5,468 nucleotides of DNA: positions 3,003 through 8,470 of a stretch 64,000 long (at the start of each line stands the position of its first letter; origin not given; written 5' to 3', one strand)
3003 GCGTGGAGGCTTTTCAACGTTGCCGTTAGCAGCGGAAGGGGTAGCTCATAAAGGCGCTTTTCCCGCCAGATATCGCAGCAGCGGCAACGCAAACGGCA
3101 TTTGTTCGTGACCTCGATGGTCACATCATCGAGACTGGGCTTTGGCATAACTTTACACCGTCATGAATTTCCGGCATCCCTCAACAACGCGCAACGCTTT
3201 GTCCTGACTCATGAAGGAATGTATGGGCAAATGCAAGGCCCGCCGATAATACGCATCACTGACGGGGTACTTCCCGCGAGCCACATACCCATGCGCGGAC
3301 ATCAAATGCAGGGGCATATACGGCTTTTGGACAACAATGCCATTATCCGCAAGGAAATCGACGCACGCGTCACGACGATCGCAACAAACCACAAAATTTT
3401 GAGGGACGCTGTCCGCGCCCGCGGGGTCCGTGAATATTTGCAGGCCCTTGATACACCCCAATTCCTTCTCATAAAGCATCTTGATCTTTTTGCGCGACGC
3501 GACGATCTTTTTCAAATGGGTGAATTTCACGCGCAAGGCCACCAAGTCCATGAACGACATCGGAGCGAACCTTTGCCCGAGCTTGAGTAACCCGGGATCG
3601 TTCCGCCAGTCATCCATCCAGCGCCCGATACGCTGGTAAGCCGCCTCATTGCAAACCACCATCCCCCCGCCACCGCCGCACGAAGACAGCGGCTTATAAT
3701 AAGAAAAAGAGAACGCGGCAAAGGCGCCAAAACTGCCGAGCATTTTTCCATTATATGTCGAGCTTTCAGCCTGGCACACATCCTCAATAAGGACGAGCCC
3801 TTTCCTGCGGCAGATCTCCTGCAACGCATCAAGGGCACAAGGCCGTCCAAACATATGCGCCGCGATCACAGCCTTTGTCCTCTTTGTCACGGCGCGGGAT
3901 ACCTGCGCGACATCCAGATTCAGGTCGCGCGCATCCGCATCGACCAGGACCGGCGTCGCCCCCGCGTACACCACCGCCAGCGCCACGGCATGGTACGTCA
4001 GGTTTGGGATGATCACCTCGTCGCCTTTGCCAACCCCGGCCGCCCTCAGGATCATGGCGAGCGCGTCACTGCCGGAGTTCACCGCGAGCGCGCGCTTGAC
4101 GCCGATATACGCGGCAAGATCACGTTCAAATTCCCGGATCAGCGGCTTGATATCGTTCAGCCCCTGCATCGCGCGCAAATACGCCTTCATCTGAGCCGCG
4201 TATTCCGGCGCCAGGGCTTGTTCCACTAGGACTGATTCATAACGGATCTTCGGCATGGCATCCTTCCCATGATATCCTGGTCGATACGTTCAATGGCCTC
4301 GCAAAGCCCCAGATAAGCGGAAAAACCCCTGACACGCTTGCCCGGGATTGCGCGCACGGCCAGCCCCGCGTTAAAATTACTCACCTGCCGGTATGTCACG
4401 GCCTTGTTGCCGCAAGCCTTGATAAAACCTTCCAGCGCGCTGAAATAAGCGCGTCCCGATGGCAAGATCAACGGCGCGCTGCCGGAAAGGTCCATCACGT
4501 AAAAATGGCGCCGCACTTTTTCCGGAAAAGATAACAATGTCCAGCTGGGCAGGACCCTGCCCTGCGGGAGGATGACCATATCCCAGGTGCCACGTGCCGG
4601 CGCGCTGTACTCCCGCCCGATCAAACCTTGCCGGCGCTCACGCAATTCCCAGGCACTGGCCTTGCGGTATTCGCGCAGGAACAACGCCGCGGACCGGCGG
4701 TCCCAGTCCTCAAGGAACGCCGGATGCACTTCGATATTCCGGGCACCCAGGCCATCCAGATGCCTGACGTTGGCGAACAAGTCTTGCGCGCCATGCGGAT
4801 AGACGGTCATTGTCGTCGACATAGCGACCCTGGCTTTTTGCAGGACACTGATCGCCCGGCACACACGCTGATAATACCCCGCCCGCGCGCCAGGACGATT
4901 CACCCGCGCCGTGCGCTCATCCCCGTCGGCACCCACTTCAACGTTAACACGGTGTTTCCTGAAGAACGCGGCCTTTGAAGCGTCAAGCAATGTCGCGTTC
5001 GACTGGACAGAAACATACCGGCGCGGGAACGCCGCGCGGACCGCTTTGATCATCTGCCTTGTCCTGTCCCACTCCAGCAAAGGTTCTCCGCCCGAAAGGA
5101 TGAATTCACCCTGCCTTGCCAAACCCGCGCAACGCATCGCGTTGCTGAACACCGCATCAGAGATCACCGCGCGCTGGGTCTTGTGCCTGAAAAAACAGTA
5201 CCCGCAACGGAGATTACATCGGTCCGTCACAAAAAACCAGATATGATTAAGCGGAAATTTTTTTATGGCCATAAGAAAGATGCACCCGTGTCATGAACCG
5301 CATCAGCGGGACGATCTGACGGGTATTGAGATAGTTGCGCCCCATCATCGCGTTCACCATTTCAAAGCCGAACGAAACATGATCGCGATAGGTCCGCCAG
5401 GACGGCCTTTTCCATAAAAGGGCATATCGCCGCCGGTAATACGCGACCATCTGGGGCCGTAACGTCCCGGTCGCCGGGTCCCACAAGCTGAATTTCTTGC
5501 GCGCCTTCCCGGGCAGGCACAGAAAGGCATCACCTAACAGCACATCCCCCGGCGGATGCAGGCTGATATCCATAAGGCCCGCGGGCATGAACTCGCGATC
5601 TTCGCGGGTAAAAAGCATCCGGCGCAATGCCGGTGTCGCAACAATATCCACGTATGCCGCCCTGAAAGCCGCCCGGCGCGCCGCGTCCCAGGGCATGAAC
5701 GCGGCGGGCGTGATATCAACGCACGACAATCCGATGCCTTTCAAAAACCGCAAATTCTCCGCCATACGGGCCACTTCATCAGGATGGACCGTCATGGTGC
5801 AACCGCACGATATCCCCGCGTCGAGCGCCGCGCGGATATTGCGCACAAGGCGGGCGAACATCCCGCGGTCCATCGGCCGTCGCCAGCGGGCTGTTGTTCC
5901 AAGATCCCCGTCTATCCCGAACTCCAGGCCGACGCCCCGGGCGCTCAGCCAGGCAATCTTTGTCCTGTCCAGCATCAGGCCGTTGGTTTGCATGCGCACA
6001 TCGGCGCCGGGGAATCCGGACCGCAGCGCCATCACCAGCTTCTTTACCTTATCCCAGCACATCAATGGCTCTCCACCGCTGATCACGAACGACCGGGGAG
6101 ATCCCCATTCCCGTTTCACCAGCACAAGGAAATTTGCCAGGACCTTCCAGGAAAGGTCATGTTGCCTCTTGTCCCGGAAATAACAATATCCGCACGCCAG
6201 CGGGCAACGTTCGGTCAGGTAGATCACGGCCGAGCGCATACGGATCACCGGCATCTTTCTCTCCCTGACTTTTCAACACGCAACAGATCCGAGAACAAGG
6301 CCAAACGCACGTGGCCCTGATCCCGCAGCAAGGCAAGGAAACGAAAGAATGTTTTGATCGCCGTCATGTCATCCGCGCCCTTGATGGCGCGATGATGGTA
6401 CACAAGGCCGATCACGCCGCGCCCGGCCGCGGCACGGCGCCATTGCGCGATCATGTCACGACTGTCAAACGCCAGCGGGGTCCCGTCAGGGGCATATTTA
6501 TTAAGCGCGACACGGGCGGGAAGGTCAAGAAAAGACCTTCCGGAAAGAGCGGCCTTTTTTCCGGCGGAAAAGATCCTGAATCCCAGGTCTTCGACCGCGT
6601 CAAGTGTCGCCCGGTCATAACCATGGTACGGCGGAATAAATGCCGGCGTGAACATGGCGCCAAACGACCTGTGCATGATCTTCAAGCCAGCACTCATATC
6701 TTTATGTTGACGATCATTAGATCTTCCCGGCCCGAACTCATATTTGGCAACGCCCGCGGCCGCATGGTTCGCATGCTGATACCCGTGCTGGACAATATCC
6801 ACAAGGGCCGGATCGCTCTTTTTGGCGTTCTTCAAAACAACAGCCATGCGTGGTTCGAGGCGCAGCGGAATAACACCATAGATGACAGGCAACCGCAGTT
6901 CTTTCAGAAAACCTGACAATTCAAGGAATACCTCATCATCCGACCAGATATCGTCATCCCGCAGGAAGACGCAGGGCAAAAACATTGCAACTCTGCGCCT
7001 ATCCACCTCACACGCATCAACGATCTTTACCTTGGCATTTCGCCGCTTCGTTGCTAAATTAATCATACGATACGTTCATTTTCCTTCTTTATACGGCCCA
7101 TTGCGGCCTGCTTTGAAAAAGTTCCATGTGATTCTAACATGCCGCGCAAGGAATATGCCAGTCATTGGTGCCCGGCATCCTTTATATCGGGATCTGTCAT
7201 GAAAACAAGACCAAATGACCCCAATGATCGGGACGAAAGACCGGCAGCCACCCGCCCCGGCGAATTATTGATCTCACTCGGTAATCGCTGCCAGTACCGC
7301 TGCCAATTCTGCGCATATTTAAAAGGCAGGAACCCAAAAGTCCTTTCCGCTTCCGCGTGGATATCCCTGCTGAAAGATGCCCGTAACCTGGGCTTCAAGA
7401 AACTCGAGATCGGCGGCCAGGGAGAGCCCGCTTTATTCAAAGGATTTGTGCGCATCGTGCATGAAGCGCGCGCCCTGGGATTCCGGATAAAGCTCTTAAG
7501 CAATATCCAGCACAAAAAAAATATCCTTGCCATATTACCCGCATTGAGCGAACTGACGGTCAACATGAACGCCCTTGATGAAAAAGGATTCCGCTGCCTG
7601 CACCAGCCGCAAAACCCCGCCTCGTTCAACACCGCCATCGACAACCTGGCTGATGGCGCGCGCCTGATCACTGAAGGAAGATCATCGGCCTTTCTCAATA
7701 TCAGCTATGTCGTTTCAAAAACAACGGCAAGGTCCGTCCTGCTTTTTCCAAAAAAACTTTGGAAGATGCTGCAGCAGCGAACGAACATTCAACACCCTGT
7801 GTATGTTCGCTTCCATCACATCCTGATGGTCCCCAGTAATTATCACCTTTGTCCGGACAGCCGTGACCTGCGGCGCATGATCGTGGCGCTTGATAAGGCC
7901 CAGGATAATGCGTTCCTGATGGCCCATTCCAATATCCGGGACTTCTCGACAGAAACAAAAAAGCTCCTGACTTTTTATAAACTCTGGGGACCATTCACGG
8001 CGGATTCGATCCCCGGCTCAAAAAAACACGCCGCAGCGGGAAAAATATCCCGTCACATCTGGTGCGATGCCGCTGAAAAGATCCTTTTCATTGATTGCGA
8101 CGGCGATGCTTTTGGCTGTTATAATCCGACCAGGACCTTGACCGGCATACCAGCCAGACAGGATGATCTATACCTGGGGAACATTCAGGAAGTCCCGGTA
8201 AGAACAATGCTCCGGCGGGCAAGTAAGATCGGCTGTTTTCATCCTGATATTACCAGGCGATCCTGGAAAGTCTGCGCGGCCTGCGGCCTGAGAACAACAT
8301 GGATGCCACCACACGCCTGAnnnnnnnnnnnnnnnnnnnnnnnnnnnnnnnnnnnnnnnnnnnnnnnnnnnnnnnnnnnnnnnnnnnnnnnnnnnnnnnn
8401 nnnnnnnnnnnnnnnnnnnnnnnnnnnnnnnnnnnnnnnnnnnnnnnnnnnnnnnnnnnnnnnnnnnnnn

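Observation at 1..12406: Cluster of six radical SAM enzymes with sugar-modifying enzymes and an A24 peptidase homolog, no product assignable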

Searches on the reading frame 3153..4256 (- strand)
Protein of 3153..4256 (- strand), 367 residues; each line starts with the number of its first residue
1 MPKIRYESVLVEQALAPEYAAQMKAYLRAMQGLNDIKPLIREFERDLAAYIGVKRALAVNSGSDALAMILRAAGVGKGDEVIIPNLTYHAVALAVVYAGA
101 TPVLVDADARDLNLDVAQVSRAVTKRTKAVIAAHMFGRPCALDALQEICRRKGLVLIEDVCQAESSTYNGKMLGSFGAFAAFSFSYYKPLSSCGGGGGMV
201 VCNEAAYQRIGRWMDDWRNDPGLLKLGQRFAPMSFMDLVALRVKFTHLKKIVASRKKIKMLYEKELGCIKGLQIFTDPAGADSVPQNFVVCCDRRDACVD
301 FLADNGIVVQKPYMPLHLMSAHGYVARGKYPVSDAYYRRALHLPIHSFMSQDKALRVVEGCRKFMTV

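Call 3: search_protein_families(library=pfam, proteins=[window:3153-4256:-], max_evalue=0.01)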
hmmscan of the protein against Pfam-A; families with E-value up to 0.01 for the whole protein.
window:3153-4256:- (367 aa): 4 families
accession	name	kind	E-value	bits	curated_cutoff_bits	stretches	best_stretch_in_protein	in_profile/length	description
PF01041.23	DegT_DnrJ_EryC1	-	2.5e-77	261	19.8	1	37-360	23-358/360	DegT/DnrJ/EryC1/StrS aminotransferase family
PF00155.27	Aminotran_1_2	-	1.3e-11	44.8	19.7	1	27-159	29-185/361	Aminotransferase class I and II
PF01053.26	Cys_Met_Meta_PP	-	0.00066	18.8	27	1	38-131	52-142/381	Cys/Met metabolism PLP-dependent enzyme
PF00501.34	AMP-binding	-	0.0017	17.7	29.9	1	60-111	28-82/384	AMP-binding enzyme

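Call 5: search_protein_families(library=ncbifam, proteins=[window:3153-4256:-], max_evalue=0.01)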
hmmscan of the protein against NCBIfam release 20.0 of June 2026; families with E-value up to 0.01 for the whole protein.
window:3153-4256:- (367 aa): 36 families (the best 25 are shown)
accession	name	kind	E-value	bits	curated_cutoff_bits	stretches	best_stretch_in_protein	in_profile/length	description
TIGR04181.1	NHT_00031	hypoth_equivalog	2.3e-49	168.2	420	1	39-344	31-357/359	LegC family aminotransferase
TIGR03588.1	PseC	equivalog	5.2e-49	167.1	423.5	2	38-207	30-203/380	UDP-4-amino-4,6-dideoxy-N-acetyl-beta-L-altrosamine transaminase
NF008687.0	PRK11706.1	equivalog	7.7e-47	159.8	375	2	42-208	35-200/375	dTDP-4-amino-4,6-dideoxygalactose transaminase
TIGR04427.1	PLP_DesI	equivalog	1.6e-39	136.1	650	1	33-359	47-377/390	dTDP-4-dehydro-6-deoxyglucose aminotransferase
NF011936.0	PRK15407.1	equivalog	6.3e-37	127.3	423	1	41-220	68-253/440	lipopolysaccharide biosynthesis protein RfbH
NF008658.2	PRK11658.1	equivalog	2.4e-36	125.2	631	1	37-206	32-198/379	UDP-4-amino-4-deoxy-L-arabinose aminotransferase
TIGR02379.1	ECA_wecE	subfamily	2.7e-35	121.8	434.85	1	41-208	34-201/376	dTDP-4-amino-4,6-dideoxy-D-glucose transaminase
NF004621.0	PRK05957.1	equivalog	2.2e-10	39.8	498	1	27-179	61-218/389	pyridoxal phosphate-dependent aminotransferase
NF005816.0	PRK07682.1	equivalog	1.1e-08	34.2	620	1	59-169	96-211/390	aminotransferase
NF002878.0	PRK03321.1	subfamily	4e-08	32.4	374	1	40-131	59-150/352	histidinol-phosphate transaminase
NF006488.0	PRK08912.1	equivalog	6.5e-08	31.9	498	1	28-162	60-189/387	aminotransferase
NF006569.0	PRK09082.1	subfamily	1.1e-07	31.3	420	1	28-134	64-171/386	methionine aminotransferase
NF005817.0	PRK07683.1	equivalog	3.3e-07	29.4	575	1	50-134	86-169/387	aminotransferase A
NF005732.0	PRK07550.1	equivalog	5.2e-07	29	366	1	29-159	68-205/389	aminotransferase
NF004770.0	PRK06108.1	subfamily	7.5e-07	28.3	422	1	32-159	74-209/396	pyridoxal phosphate-dependent aminotransferase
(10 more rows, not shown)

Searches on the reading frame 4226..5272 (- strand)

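Call 3: search_protein_families(library=pfam, proteins=[window:4226-5272:-], max_evalue=0.01)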
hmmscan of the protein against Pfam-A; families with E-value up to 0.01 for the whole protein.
window:4226-5272:- (348 aa): 2 families
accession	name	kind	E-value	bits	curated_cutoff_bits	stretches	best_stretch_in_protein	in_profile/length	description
PF04055.27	Radical_SAM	-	8e-17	62.3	29.5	1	15-159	3-152/166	Radical SAM superfamily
PF13353.11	Fer4_12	-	8.6e-06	26.5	22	1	14-111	11-113/137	4Fe-4S single cluster domain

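Call 5: search_protein_families(library=ncbifam, proteins=[window:4226-5272:-], max_evalue=0.01)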
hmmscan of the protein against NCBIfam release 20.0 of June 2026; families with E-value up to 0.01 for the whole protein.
window:4226-5272:- (348 aa): 60 families (the best 25 are shown)
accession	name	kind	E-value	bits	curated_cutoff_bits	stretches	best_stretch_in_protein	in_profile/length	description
NF047865.1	rSAM_PapB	equivalog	2.2e-25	89.6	340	1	11-207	5-210/330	PapB family radical SAM/SPASM ranthipeptide maturase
NF041718.1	rSAM_phane_AMC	equivalog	4.2e-17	62.2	425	1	16-181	13-184/362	cyclophane-forming radical SAM peptide maturase AmcB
TIGR03942.1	sulfatase_rSAM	equivalog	4.8e-16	58.8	349.45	1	17-186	9-190/363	anaerobic sulfatase maturase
TIGR03978.1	rSAM_paired_1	equivalog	7.5e-15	54.6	370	1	9-157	84-242/466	His-Xaa-Ser system radical SAM maturase HxsB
TIGR04115.1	rSAM_Cxxx_rpt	equivalog_domain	2.3e-13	50.3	350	1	11-204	4-215/359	radical SAM peptide maturase, CXXX-repeat target family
TIGR04068.1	rSAM_ocin_clost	equivalog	2.3e-13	49.9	500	1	8-146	83-234/462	Cys-rich peptide radical SAM maturase CcpM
NF041298.1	rSAM_mat_DynA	equivalog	3.7e-13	49.2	450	1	16-157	8-159/356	dynobactin maturation radical SAM/SPASM protein DynA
NF041707.1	rSAM_YhhB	equivalog_domain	7.3e-13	48.2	445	1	15-147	8-155/369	cyclophane-forming radical SAM/SPASM peptide maturase YhhB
TIGR04064.1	rSAM_nif11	equivalog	8.4e-13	47.8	518.7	1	4-185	73-263/459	nif11-like peptide radical SAM maturase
TIGR04269.1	SAM_SPASM_FxsB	subfamily_domain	1.4e-12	47.3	370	1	15-148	8-158/363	FxsB family cyclophane-forming radical SAM/SPASM peptide maturase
TIGR04163.1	rSAM_cobopep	equivalog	1.7e-12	46.8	375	1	10-170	65-233/428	peptide-modifying radical SAM enzyme CbpB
TIGR04084.1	rSAM_AF0577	subfamily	1.5e-11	43.9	225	1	14-180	2-159/347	TIGR04084 family radical SAM/SPASM domain-containing protein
TIGR04261.1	rSAM_GlyRichRpt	subfamily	9.8e-11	41.3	310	1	16-153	4-154/363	cyclophane-forming radical SAM/SPASM peptide maturase GrrM/OscB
TIGR02666.1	moaA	equivalog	1.5e-10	40.6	284.05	1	15-150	16-156/336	GTP 3',8-cyclase MoaA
TIGR03974.1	rSAM_six_Cys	equivalog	2.1e-10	40.1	425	1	12-189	100-290/451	thioether cross-link-forming SCIFF peptide maturase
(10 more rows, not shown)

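Call 85: search_protein_families(library=padloc, proteins=[window:4226-5272:-], max_evalue=0.001)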
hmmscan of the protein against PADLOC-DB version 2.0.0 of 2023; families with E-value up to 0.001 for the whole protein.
window:4226-5272:- (348 aa): 2 families
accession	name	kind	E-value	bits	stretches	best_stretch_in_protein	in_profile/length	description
PDLC02903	pVip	-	1.6e-09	35.6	1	11-114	2-99/257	Viperins not associated with kinases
PDLC02904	pVip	-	3.9e-06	24.6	1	11-106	5-98/262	Viperins associated with kinases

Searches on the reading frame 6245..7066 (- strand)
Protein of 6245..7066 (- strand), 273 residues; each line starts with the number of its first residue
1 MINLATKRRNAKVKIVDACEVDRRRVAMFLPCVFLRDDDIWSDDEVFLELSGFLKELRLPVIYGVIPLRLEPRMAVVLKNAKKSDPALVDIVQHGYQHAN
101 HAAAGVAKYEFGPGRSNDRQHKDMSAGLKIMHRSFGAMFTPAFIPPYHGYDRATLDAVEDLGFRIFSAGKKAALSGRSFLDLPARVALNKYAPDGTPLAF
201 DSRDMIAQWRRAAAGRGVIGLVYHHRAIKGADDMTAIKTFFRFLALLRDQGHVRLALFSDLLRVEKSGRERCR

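Call 3: search_protein_families(library=pfam, proteins=[window:6245-7066:-], max_evalue=0.01)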
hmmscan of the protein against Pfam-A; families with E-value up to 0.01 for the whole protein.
window:6245-7066:- (273 aa): 2 families
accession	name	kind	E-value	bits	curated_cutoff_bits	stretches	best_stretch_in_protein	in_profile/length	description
PF10096.14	DUF2334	-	4.4e-10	39.9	26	1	36-227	5-190/203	Uncharacterized protein conserved in bacteria (DUF2334)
PF01522.26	Polysacc_deac_1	-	0.0006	20.2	23.1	1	89-165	59-123/124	Polysaccharide deacetylase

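Call 5: search_protein_families(library=ncbifam, proteins=[window:6245-7066:-], max_evalue=0.01)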
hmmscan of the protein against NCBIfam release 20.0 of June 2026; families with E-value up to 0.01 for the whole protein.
window:6245-7066:- (273 aa): 0 families

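Call 85: search_protein_families(library=padloc, proteins=[window:6245-7066:-], max_evalue=0.001)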
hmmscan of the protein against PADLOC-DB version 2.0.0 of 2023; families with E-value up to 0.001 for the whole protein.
window:6245-7066:- (273 aa): 0 families

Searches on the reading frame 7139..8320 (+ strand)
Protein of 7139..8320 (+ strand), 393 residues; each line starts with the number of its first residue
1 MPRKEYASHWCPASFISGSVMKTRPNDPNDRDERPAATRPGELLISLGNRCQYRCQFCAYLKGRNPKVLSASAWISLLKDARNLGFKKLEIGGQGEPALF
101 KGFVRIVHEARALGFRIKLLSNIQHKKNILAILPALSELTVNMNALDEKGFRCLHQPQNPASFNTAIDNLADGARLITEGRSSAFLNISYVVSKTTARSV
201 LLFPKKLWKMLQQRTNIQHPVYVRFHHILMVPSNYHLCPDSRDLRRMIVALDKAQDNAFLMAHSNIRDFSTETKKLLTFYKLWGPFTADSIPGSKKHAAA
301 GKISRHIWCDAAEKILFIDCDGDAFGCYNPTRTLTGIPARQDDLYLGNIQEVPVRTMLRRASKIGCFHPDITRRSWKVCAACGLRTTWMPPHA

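Call 3: search_protein_families(library=pfam, proteins=[window:7139-8320:+], max_evalue=0.01)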
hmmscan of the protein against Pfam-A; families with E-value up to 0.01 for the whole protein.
window:7139-8320:+ (393 aa): 2 families
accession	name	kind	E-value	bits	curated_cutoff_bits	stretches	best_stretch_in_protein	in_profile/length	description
PF04055.27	Radical_SAM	-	1.3e-08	35.7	29.5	1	45-170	1-133/166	Radical SAM superfamily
PF13186.11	SPASM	-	0.00011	22.8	21.5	1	309-382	1-66/67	Iron-sulfur cluster-binding domain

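Call 5: search_protein_families(library=ncbifam, proteins=[window:7139-8320:+], max_evalue=0.01)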
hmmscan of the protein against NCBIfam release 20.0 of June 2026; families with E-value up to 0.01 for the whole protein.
window:7139-8320:+ (393 aa): 19 families
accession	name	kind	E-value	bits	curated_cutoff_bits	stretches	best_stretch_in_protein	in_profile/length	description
TIGR04317.1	W_rSAM_matur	equivalog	6.1e-12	45.3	380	1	42-206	5-170/349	tungsten cofactor oxidoreductase radical SAM maturase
TIGR02109.1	PQQ_syn_pqqE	equivalog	5.6e-09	35.4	381.35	1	38-121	4-88/358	pyrroloquinoline quinone biosynthesis protein PqqE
TIGR02666.1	moaA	equivalog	7.9e-09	34.9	284.05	1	43-163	12-143/336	GTP 3',8-cyclase MoaA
TIGR02668.1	moaA_archaeal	equivalog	3.2e-08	32.9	325.25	1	43-159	12-132/303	GTP 3',8-cyclase MoaA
NF038283.1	viperin_w_prok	equivalog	3.2e-07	29.8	180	1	49-153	10-124/281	viperin family antiviral radical SAM protein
TIGR04403.1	rSAM_skfB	equivalog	1e-06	27.8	300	1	45-142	108-206/402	sporulation killing factor system radical SAM maturase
NF001199.0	PRK00164.2-1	equivalog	1.4e-06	27.7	231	1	43-158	14-133/308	GTP 3',8-cyclase MoaA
TIGR02495.1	NrdG2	equivalog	5.2e-06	25.9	131.15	1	51-133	26-109/193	anaerobic ribonucleoside-triphosphate reductase activating protein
TIGR04038.1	tatD_link_rSAM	subfamily_domain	3.8e-05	23.6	129.7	1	43-184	10-164/192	TatD family nuclease-associated radical SAM protein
TIGR03961.1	rSAM_PTO1314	hypoth_equivalog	5.9e-05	22.5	306.05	1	50-179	32-157/332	PTO1314 family radical SAM protein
TIGR04167.1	rSAM_SeCys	equivalog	0.00025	20.4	300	1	43-124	10-91/303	arsenosugar biosynthesis radical SAM (seleno)protein ArsS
TIGR04303.1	GeoRSP_rSAM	equivalog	0.00062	19.4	400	1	46-122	10-84/325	GeoRSP system radical SAM/SPASM protein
NF050035.1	rSAM_WgK_link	exception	0.00072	18.6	650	0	40-117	8-87/367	radical SAM/SPASM peptide maturase WgkB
TIGR04466.1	rSAM_BlsE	equivalog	0.0013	18.3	400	1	43-129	5-90/327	cytosylglucuronate decarboxylase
NF047865.1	rSAM_PapB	equivalog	0.0014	17.9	340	0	296-382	234-306/330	PapB family radical SAM/SPASM ranthipeptide maturase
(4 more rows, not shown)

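Call 29: search_solved_structures(query=window:7139-8320:+, max_evalue=0.001)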
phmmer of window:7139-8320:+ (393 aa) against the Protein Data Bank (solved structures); distinct sequences matched with E-value up to 0.001: 2.
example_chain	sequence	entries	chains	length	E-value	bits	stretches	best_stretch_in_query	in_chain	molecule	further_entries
6efn_A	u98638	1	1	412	0.00025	23.2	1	43-141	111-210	Sporulation killing factor maturation protein SkfB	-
6c8v_A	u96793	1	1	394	0.00028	23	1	39-156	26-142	Coenzyme PQQ synthesis protein E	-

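Call 85: search_protein_families(library=padloc, proteins=[window:7139-8320:+], max_evalue=0.001)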
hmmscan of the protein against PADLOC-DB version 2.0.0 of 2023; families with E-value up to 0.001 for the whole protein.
window:7139-8320:+ (393 aa): 2 families
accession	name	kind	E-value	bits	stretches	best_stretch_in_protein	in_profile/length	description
PDLC02904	pVip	-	2.8e-10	38.1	1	47-148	9-112/262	Viperins associated with kinases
PDLC02903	pVip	-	5.9e-10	37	1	48-198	7-151/257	Viperins not associated with kinases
